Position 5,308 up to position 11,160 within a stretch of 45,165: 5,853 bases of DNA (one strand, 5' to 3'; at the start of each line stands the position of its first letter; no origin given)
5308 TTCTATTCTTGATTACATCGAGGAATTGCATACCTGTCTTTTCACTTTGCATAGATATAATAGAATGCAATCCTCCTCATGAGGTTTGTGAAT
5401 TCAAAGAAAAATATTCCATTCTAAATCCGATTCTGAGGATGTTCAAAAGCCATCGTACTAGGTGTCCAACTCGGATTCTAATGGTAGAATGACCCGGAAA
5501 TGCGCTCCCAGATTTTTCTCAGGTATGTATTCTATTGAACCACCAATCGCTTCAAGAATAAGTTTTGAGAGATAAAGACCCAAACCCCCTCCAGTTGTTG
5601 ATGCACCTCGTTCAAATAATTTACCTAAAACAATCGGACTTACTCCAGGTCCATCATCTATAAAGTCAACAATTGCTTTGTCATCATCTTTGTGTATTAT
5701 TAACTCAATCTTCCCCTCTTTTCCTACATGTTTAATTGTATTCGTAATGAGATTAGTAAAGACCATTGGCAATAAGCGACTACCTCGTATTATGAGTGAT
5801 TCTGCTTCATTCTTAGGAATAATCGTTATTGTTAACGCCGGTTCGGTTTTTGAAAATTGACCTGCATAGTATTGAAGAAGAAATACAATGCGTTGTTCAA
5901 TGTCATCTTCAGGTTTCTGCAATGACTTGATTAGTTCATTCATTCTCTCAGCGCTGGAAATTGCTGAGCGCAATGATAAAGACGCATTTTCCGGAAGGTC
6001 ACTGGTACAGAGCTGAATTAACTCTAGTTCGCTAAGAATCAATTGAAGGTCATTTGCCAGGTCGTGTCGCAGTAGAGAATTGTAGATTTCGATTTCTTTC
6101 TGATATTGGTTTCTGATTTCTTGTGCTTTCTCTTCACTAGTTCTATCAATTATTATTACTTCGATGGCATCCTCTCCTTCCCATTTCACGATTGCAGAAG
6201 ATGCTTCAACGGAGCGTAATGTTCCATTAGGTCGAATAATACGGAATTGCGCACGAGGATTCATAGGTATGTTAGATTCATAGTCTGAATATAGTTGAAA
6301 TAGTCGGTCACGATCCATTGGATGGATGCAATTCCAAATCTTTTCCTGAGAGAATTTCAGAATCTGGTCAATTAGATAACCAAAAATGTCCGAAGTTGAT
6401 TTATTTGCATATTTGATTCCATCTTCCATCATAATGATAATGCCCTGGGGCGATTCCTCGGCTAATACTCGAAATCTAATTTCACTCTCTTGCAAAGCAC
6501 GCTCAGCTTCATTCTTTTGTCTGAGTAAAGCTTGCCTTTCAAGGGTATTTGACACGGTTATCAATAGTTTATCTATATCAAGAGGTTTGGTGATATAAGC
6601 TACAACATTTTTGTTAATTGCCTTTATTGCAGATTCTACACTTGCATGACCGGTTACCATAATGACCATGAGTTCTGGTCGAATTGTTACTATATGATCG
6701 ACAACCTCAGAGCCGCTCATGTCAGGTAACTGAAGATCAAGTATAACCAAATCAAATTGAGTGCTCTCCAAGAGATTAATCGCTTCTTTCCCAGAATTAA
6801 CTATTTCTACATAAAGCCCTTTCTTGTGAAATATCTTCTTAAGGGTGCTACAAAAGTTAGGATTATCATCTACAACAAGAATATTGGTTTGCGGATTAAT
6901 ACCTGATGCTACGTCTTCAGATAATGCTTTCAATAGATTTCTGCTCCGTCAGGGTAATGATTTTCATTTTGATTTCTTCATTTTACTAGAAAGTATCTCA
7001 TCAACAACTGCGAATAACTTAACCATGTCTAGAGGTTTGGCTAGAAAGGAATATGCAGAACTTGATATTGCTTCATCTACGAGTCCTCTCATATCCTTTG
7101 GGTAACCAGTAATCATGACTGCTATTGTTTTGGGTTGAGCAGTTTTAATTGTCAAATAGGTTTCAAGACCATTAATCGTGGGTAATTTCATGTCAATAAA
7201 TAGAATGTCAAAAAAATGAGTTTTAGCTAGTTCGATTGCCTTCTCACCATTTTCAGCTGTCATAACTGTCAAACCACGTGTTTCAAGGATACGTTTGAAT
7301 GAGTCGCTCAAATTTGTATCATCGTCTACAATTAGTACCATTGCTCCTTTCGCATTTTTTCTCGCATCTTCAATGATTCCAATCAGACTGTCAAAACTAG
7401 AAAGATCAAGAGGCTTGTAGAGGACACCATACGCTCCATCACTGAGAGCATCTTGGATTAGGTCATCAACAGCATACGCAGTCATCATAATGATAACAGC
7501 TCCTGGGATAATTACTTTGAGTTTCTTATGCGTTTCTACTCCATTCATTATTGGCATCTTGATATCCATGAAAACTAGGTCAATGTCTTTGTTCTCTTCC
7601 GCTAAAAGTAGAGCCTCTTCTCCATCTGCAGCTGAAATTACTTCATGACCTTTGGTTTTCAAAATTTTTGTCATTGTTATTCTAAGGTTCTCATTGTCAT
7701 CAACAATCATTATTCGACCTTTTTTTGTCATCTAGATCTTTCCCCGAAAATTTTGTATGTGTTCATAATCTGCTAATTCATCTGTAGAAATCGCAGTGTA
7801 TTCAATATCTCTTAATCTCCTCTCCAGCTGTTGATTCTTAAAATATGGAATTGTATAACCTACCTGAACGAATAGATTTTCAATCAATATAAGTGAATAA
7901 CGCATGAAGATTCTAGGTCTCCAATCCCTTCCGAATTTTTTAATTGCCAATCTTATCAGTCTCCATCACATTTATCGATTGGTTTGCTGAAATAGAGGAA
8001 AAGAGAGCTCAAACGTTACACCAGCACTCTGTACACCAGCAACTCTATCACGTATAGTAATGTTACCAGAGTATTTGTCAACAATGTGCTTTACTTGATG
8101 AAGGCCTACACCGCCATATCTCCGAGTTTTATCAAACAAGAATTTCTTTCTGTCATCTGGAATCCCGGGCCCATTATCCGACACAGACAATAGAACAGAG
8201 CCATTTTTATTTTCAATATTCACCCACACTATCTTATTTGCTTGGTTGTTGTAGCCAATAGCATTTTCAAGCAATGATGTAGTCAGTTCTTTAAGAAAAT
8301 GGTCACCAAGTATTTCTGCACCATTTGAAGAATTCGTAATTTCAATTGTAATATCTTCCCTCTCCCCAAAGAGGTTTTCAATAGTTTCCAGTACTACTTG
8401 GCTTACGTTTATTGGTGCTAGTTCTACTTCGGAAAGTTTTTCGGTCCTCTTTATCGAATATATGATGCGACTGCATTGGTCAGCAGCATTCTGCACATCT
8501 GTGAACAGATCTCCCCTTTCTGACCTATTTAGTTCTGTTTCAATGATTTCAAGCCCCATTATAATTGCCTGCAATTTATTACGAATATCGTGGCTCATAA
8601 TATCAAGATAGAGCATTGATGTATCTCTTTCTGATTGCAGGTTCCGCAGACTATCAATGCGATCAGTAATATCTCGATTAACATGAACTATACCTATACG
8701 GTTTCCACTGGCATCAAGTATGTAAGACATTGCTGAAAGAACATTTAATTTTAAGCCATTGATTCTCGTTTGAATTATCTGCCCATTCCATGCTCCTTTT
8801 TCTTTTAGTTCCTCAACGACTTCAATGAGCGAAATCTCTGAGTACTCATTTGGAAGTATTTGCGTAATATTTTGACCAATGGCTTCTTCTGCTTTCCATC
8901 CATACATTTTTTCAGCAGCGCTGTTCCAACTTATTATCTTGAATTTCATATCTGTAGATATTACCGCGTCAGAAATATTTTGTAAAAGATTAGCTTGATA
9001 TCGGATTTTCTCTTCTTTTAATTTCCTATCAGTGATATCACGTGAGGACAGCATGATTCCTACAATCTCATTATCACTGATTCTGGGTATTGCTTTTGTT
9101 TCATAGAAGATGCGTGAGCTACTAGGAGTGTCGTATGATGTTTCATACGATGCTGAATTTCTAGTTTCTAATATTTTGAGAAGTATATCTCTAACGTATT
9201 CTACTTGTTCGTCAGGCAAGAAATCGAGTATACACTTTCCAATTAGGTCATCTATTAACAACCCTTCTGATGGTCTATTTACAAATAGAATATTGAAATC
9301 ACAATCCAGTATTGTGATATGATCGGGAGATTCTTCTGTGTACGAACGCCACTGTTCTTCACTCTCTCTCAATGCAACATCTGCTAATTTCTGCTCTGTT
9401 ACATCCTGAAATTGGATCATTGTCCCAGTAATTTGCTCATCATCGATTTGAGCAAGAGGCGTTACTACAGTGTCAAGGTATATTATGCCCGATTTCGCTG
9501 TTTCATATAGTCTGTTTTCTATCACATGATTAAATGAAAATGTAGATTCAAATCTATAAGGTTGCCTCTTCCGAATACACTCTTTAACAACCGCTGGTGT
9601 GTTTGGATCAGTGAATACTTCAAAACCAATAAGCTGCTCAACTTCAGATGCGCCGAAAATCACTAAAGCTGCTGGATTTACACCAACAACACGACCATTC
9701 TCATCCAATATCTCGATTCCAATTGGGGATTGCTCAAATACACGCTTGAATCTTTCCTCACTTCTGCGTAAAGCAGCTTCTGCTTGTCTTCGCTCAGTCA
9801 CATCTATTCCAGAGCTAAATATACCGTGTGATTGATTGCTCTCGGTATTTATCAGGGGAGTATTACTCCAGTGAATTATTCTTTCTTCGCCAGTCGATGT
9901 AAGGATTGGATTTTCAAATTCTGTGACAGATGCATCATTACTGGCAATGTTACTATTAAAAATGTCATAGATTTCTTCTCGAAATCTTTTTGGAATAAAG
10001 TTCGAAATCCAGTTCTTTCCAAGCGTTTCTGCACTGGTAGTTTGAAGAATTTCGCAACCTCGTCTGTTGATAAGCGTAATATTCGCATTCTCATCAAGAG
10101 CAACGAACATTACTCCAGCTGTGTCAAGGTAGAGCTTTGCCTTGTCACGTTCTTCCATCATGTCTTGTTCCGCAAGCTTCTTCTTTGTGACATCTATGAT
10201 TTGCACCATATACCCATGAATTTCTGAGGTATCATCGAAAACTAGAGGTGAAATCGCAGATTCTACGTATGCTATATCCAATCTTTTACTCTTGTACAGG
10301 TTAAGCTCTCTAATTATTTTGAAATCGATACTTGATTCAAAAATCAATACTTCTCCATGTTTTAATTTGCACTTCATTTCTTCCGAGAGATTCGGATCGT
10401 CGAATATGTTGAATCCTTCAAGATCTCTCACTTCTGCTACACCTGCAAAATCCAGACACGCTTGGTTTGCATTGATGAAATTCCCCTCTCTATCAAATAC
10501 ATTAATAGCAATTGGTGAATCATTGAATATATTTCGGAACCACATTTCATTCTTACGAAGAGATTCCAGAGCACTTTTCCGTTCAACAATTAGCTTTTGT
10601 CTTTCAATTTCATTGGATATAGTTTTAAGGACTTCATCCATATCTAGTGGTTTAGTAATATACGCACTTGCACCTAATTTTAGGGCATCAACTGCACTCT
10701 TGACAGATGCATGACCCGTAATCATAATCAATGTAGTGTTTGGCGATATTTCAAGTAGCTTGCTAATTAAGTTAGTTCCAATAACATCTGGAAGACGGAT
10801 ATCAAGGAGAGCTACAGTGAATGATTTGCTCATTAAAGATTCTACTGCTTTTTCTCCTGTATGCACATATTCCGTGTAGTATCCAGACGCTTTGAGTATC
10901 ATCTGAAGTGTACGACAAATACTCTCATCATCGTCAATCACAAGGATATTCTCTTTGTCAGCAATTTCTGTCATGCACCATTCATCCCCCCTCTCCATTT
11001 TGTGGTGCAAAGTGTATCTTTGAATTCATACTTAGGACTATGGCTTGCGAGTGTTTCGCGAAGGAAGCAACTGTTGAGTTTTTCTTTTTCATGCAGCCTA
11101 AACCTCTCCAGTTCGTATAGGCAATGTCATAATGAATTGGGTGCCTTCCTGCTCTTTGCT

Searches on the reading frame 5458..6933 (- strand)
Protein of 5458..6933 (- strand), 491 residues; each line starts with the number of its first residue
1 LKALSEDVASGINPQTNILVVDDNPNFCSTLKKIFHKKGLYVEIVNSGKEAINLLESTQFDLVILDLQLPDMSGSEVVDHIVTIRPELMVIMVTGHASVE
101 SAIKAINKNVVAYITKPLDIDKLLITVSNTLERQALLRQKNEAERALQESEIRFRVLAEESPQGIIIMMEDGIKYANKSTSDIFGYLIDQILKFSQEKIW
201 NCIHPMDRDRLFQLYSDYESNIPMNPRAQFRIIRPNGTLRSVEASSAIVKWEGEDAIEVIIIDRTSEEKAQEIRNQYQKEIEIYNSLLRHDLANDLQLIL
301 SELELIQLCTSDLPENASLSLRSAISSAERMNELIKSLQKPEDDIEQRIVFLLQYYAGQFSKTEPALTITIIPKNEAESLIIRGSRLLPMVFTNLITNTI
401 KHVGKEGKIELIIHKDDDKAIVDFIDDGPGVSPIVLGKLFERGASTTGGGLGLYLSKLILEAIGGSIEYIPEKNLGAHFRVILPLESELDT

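Call 21: search_protein_families(library=pfam, proteins=[window:5458-6933:-], max_evalue=0.0001)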
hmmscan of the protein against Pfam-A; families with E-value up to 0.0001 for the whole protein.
window:5458-6933:- (491 aa): 4 families
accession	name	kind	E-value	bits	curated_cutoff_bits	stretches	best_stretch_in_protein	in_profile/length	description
PF00072.30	Response_reg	-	5.1e-27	94.7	30.2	1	18-126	1-109/111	Response regulator receiver domain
PF02518.31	HATPase_c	-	1.1e-18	68.2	26.4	1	388-486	6-110/111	Histidine kinase-, DNA gyrase B-, and HSP90-like ATPase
PF08447.18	PAS_3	-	3.7e-08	34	25.6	1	174-253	2-80/89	PAS fold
PF13426.13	PAS_9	-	3e-06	27.9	27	1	162-265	1-102/103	PAS domain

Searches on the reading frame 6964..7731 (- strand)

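Call 21: search_protein_families(library=pfam, proteins=[window:6964-7731:-], max_evalue=0.0001)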
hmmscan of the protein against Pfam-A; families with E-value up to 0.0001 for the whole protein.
window:6964-7731:- (255 aa): 1 family
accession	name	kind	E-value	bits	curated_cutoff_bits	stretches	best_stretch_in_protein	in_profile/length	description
PF00072.30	Response_reg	-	1.8e-47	160.6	30.2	2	7-112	1-105/111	Response regulator receiver domain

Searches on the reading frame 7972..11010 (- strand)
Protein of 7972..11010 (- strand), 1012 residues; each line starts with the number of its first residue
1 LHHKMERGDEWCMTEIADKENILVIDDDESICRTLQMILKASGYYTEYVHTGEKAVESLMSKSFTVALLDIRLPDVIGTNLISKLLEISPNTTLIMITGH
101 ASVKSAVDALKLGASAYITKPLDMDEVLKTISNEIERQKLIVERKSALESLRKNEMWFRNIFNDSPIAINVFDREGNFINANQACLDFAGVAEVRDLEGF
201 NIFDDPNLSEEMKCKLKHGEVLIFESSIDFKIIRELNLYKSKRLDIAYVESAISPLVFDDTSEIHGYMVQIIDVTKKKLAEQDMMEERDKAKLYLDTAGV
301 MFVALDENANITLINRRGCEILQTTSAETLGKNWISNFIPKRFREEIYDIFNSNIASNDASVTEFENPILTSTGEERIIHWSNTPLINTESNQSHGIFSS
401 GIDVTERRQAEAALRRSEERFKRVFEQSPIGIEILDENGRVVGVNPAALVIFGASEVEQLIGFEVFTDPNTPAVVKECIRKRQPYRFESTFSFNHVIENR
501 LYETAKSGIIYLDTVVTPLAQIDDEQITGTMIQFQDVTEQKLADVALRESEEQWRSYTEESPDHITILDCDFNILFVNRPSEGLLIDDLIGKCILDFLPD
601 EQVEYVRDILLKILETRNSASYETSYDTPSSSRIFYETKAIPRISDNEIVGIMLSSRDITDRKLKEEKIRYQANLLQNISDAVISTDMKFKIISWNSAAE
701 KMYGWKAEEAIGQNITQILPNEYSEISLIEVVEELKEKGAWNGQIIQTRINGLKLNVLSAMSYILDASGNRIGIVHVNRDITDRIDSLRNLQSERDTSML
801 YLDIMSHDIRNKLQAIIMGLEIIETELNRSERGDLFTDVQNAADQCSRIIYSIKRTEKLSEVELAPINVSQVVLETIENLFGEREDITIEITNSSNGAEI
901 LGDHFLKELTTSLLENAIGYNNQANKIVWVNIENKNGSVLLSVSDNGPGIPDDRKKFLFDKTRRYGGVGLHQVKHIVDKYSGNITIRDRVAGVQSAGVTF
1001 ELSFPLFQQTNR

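Call 21: search_protein_families(library=pfam, proteins=[window:7972-11010:-], max_evalue=0.0001)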
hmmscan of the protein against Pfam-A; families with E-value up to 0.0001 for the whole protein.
window:7972-11010:- (1012 aa): 11 families
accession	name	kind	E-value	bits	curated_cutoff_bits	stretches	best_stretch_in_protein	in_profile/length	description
PF13426.13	PAS_9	-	9.1e-40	135.5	27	3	681-783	2-103/103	PAS domain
PF08448.16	PAS_4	-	4.3e-39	133.6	23.1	3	559-663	2-109/110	PAS fold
PF00989.32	PAS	-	3e-37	127.5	22.6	3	674-781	5-113/113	PAS fold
PF13188.13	PAS_8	-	3.4e-29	100.2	21.8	2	419-474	1-55/65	PAS domain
PF00072.30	Response_reg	-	3.3e-23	82.4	30.2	1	22-131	1-110/111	Response regulator receiver domain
PF02518.31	HATPase_c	-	4.8e-14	53.2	26.4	1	905-1006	5-109/111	Histidine kinase-, DNA gyrase B-, and HSP90-like ATPase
PF08447.18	PAS_3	-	7.5e-08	33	25.6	0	313-394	3-82/89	PAS fold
PF24820.1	Diguanyl_cycl_sensor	-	1.5e-07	31.8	28.1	0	304-357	11-63/109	Diguanylate cyclase-like sensor domain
PF14501.12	HATPase_c_5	-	2.1e-07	31.2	22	1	909-987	9-89/102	GHKL domain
PF00512.31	HisKA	-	1.6e-06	28.5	26.9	1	803-858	7-62/66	His Kinase A (phospho-acceptor) domain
PF12860.13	PAS_7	-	3.2e-05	24.5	27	0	676-720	1-46/115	PAS fold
